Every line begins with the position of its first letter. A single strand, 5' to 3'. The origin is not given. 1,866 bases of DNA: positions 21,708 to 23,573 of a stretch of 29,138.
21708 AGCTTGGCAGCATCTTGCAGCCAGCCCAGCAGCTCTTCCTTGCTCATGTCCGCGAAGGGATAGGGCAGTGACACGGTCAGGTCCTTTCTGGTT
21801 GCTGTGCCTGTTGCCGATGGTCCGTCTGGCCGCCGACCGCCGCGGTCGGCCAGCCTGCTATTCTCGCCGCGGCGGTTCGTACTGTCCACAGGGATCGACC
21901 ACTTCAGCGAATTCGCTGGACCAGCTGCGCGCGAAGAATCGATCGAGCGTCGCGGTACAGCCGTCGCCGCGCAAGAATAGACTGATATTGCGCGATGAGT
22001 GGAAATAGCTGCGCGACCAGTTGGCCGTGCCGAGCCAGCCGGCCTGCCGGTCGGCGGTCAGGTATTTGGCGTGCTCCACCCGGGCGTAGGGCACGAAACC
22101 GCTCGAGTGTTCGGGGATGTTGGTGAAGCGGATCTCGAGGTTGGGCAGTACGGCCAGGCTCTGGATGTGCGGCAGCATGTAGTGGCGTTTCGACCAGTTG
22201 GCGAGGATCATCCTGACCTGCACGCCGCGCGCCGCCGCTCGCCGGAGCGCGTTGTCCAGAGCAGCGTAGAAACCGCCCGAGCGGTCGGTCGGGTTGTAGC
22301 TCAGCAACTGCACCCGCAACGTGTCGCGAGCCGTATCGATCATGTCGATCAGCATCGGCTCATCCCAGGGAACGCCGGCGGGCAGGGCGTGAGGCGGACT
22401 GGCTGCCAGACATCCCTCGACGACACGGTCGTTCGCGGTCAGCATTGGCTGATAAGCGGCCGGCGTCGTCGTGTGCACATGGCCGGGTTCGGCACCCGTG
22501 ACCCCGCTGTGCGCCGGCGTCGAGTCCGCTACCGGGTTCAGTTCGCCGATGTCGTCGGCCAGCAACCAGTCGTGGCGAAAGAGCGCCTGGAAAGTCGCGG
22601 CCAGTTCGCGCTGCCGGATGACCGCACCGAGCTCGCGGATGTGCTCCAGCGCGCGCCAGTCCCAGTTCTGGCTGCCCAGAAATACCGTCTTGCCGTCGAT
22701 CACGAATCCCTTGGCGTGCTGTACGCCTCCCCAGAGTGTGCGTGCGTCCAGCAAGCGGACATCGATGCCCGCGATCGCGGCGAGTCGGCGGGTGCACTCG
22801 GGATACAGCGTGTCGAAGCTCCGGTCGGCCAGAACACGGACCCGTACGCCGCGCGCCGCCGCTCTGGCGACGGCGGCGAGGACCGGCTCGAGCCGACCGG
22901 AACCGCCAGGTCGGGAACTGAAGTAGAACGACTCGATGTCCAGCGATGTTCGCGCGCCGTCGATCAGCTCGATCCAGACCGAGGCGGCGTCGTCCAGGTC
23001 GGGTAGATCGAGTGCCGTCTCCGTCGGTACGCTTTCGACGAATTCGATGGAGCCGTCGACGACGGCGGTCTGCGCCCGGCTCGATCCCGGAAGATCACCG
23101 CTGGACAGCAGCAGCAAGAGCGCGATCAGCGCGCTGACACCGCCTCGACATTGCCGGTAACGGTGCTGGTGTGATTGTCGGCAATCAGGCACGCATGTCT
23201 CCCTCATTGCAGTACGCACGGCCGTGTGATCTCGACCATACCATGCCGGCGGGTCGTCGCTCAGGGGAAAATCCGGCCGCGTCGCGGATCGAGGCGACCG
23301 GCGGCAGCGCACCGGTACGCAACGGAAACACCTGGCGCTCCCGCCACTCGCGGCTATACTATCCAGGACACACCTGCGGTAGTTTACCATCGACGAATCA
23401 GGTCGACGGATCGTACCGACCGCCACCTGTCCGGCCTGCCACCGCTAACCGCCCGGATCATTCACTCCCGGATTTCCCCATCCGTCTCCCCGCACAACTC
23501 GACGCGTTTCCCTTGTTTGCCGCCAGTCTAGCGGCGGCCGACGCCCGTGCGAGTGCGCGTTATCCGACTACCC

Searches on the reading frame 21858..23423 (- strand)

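Call 69: search_protein_families(library=pfam, proteins=[window:21858-23423:-], max_evalue=0.00001)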
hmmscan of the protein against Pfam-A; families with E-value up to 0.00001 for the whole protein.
window:21858-23423:- (521 aa): 3 families
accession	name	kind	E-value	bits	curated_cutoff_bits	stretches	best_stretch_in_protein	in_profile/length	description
PF13091.12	PLDc_2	-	1e-37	129.4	27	2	151-286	2-132/132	PLD-like domain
PF00614.28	PLDc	-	5e-08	33.1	21.9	1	232-258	2-28/28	Phospholipase D Active site motif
PF13918.12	PLDc_3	-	3.2e-06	27.4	27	0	336-413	66-147/180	PLD-like domain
